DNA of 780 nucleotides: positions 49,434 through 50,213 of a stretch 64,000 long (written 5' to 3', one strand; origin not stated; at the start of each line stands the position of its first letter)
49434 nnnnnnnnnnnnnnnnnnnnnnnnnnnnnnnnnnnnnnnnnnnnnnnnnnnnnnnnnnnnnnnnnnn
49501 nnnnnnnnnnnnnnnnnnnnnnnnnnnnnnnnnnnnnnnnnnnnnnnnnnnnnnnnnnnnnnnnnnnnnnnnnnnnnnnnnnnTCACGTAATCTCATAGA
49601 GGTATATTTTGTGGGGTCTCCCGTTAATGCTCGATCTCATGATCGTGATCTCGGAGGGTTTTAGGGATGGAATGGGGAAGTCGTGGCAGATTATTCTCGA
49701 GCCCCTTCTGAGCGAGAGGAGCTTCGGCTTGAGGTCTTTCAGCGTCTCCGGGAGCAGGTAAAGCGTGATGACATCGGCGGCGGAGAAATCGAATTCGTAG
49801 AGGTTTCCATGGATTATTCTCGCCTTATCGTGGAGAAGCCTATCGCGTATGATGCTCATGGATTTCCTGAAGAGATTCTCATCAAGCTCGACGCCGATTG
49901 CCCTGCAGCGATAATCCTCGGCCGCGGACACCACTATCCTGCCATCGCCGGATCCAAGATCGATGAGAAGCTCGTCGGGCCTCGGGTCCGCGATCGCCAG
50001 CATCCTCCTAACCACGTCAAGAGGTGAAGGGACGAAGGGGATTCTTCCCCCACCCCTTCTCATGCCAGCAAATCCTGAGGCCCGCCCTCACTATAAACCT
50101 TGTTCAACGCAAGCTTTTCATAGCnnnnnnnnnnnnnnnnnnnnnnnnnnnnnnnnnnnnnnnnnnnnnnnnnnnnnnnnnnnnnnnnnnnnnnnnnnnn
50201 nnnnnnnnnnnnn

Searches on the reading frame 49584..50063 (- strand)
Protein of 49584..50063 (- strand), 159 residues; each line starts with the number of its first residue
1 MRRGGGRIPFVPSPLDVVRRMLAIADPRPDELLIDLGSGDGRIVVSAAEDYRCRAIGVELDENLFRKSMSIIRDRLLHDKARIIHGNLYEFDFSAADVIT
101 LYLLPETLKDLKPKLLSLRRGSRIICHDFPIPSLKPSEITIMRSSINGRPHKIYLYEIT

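Call 51: find_encoding_contigs(protein=window:49584-50063:-, flank=10000, max_places=6)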
Protein window:49584-50063:- (159 aa): 24 contigs read that carry it; 6 places shown.
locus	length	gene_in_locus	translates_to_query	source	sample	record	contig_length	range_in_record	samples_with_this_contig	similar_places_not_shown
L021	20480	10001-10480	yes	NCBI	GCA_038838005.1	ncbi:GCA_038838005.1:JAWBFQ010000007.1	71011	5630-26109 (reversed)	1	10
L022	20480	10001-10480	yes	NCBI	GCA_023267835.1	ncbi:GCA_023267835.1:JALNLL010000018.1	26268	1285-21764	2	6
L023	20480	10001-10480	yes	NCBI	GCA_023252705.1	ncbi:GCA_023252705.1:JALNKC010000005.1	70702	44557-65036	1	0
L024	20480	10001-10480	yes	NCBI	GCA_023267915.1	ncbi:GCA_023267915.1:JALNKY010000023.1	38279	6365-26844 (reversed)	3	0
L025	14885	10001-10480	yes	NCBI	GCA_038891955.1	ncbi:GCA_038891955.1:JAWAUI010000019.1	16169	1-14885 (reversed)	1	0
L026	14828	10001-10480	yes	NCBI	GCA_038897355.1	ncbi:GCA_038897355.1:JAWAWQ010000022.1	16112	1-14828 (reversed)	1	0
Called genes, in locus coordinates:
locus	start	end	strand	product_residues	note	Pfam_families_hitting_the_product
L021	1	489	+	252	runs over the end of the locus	PF04055:Radical_SAM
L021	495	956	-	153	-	-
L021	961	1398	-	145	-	PF05168:HEPN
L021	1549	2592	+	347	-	PF20583:DUF6786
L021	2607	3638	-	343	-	PF12727:PBP_like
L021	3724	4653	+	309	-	PF12849:PBP_like_2, PF13531:SBP_bac_11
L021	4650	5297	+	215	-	PF00528:BPD_transp_1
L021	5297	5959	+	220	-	PF00005:ABC_tran, PF02463:SMC_N (weak), PF13304:AAA_21 (weak)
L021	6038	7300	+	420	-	PF04455:Saccharop_dh_N, PF21571:ArgZ-like_C_1st, PF21570:ArgZ-like_C_2nd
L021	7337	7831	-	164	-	PF00210:Ferritin, PF02915:Rubrerythrin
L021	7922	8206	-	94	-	PF03477:ATP-cone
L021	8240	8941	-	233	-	PF01904:DUF72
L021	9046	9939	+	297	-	PF00892:EamA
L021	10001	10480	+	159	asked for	PF08123:DOT1 (weak)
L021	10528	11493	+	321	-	PF01297:ZnuA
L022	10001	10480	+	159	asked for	PF08123:DOT1 (weak)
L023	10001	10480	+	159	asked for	PF08123:DOT1 (weak)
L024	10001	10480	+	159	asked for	PF08123:DOT1 (weak)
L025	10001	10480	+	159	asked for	PF08123:DOT1 (weak)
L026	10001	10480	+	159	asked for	PF08123:DOT1 (weak)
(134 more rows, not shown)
